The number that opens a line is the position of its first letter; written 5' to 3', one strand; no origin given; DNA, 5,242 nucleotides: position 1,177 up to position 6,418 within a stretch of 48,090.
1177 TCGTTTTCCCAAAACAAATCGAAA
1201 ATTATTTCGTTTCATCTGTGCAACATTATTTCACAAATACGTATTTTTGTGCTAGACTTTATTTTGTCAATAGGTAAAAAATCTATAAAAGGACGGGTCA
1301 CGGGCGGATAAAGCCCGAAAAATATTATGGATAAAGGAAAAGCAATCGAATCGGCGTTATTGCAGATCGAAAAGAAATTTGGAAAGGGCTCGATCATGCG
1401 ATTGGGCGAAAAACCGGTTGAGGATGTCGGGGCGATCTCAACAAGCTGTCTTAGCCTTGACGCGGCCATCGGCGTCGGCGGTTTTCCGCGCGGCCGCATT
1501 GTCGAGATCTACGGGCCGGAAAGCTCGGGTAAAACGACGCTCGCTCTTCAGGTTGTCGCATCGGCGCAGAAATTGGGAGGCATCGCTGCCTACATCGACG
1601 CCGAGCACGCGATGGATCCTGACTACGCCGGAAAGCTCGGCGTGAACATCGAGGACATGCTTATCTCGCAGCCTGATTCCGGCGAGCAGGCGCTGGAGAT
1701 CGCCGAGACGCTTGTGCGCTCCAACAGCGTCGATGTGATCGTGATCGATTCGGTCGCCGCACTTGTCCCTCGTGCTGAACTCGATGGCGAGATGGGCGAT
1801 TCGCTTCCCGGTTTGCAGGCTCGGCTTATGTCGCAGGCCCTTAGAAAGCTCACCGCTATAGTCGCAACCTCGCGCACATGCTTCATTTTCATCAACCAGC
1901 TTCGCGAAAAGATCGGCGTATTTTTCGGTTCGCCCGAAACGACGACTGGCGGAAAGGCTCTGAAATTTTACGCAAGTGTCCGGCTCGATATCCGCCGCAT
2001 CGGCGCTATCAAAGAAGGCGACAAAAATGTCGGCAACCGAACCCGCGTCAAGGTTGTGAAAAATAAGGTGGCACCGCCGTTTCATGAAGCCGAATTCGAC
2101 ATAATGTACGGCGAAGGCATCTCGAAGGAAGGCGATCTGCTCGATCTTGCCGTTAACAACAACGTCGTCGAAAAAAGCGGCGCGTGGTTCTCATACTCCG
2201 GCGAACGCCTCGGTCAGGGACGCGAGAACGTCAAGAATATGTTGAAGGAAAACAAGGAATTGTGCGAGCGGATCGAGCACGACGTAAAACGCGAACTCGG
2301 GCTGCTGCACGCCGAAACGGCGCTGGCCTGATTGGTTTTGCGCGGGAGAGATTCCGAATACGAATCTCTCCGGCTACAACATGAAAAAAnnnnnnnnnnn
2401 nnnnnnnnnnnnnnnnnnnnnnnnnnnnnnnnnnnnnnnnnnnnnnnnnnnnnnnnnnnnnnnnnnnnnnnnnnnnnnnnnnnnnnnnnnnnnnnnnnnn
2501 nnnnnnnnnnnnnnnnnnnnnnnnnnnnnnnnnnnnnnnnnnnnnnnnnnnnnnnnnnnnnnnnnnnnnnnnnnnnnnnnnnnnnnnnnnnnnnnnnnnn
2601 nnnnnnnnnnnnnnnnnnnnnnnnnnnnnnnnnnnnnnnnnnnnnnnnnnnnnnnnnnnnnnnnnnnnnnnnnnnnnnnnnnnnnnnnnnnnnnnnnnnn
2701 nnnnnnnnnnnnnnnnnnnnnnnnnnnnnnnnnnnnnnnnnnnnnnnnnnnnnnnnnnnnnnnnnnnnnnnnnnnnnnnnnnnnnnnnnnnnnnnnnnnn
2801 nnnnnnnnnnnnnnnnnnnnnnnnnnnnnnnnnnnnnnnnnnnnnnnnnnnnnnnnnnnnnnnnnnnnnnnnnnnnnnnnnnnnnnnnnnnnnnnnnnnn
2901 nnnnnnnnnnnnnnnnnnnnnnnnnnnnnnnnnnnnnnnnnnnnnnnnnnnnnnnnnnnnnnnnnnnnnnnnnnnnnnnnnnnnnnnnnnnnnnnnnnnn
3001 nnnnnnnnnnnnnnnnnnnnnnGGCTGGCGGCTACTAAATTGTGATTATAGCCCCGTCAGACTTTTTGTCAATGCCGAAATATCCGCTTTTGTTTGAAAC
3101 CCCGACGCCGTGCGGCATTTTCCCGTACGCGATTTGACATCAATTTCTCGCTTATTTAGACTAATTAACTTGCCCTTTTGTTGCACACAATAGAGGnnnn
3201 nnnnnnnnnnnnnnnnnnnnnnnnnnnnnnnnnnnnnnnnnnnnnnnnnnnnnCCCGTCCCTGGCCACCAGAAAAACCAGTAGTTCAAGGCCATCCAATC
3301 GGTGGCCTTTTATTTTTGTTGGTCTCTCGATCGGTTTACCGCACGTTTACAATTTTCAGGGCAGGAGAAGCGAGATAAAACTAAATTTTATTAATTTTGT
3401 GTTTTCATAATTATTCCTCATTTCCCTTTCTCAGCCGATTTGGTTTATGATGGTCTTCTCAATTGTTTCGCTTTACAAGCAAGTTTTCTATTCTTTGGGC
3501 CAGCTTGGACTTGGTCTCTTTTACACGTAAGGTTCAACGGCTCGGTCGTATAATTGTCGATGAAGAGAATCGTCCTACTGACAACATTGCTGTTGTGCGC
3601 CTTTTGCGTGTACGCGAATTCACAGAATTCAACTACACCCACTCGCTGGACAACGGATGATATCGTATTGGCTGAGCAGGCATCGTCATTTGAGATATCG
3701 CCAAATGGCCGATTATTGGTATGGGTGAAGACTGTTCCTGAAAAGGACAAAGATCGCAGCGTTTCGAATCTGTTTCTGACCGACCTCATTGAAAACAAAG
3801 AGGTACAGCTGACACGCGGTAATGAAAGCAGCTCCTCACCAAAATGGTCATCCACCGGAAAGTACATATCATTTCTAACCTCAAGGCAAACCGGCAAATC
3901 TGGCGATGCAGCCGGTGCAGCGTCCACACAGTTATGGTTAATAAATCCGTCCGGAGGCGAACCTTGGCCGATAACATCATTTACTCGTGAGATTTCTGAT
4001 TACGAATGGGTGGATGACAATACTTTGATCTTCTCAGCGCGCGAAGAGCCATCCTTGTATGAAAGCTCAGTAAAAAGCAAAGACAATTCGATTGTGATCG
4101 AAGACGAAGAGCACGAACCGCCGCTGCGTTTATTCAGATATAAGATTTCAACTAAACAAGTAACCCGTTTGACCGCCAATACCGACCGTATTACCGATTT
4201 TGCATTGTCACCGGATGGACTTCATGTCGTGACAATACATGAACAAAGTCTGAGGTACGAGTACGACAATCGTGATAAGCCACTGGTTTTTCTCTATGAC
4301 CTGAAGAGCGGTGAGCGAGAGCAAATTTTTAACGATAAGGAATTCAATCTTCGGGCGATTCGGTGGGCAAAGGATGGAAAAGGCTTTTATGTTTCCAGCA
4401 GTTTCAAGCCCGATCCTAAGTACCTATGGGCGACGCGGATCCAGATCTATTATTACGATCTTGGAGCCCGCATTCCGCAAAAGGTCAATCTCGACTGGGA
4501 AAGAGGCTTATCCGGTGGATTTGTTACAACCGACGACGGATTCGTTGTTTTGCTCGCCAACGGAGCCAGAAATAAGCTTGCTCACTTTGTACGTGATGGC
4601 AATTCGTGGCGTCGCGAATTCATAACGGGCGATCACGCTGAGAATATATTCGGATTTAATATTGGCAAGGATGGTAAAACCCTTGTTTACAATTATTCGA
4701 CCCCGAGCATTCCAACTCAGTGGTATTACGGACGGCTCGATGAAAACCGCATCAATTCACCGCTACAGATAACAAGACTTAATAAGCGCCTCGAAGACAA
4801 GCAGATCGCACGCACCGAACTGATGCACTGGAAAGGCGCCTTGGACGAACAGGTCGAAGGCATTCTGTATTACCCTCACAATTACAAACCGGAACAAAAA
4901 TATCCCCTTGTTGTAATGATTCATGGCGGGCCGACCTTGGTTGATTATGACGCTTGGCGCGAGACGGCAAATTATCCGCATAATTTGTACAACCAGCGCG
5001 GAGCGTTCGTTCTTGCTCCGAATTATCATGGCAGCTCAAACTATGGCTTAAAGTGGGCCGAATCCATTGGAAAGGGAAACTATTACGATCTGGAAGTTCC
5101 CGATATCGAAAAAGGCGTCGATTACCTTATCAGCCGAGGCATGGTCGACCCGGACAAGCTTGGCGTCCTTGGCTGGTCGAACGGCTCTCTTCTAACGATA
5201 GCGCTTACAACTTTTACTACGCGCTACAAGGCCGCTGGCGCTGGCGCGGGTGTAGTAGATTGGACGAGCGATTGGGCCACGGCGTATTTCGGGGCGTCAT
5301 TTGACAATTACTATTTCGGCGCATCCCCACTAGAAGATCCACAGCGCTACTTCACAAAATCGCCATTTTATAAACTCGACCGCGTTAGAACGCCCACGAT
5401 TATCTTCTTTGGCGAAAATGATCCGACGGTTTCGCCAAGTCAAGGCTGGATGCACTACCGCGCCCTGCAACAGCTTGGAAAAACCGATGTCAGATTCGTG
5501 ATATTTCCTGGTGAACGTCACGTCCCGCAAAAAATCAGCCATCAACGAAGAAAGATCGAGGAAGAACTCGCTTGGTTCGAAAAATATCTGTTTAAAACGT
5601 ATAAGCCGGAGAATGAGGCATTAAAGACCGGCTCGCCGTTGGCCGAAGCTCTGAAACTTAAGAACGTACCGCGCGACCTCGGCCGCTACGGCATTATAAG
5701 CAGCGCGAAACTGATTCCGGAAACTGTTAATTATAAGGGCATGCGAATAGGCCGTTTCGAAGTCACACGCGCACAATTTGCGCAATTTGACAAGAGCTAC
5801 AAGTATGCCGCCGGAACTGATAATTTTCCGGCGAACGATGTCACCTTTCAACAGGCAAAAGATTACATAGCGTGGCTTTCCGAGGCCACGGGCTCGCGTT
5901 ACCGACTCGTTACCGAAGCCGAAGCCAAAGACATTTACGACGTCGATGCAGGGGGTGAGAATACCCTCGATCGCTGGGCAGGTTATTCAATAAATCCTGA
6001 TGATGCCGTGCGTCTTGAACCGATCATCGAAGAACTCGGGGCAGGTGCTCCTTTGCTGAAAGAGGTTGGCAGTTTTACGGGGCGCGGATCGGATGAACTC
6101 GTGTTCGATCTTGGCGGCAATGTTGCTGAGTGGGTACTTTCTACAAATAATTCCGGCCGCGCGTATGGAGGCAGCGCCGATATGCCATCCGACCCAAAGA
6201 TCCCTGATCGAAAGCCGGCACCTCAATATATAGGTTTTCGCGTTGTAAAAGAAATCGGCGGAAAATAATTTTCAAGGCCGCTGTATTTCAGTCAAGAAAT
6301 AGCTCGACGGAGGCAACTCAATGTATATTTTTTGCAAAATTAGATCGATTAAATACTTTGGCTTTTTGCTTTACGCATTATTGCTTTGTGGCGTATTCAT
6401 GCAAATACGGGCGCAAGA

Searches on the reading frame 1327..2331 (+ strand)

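Call 57: search_protein_families(library=pfam, proteins=[window:1327-2331:+], max_evalue=0.00001)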
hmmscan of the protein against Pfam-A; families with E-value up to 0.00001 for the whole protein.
window:1327-2331:+ (334 aa): 5 families
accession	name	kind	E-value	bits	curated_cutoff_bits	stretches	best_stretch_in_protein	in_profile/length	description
PF00154.27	RecA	-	8.9e-137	455.2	27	1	5-266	1-262/262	recA bacterial DNA recombination protein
PF21096.2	RecA_C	-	2.6e-25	88.8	27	1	269-324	1-56/57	RecA C-terminal domain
PF08423.17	Rad51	-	1.6e-08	34.5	22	1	36-224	7-211/244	Rad51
PF06745.19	ATPase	-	7.1e-08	32.5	26.6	1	42-109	6-75/231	KaiC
PF01637.24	ATPase_2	-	2e-06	28.2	33.2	1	57-186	21-160/225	ATPase domain predominantly from Archaea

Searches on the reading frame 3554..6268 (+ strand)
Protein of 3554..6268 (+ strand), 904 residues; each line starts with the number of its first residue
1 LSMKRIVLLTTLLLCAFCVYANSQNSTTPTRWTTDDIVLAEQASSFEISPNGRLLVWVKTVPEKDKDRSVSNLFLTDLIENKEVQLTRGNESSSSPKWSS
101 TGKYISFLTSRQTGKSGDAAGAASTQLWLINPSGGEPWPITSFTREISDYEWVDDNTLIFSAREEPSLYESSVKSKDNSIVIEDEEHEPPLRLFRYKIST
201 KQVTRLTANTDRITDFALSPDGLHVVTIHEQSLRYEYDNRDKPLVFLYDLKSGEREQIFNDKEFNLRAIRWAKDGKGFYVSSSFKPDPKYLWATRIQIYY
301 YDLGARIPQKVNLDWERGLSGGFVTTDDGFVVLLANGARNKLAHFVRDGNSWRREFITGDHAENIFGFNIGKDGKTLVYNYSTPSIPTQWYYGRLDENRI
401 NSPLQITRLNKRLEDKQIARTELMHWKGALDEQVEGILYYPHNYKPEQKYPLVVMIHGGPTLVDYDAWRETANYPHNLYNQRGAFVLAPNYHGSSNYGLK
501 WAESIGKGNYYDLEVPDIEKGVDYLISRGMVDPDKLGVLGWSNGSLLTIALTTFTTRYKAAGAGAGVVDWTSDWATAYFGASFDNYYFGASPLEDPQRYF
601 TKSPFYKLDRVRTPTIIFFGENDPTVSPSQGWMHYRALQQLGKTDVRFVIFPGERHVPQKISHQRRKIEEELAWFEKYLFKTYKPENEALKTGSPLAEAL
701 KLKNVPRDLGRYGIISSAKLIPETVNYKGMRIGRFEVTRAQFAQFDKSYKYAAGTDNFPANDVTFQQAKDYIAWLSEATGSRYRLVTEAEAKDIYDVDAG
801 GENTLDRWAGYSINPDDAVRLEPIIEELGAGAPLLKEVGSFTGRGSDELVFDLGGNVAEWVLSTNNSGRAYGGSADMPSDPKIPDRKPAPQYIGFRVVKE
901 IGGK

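Call 57: search_protein_families(library=pfam, proteins=[window:3554-6268:+], max_evalue=0.00001)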
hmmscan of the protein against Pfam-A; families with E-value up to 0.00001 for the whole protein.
window:3554-6268:+ (904 aa): 4 families
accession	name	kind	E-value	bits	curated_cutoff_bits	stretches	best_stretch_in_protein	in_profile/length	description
PF00326.27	Peptidase_S9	-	6.9e-42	143.8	22.6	1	478-679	9-210/213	Prolyl oligopeptidase family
PF00561.26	Abhydrolase_1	-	2.5e-07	31.1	25.8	0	594-659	181-241/245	alpha/beta hydrolase fold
PF20434.5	BD-FAE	-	2.5e-07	30.9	26.8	1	439-632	4-209/215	BD-FAE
PF03781.23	FGE-sulfatase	-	7e-07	29.6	23.3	0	722-866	29-194/255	Sulfatase-modifying factor enzyme 1-like domain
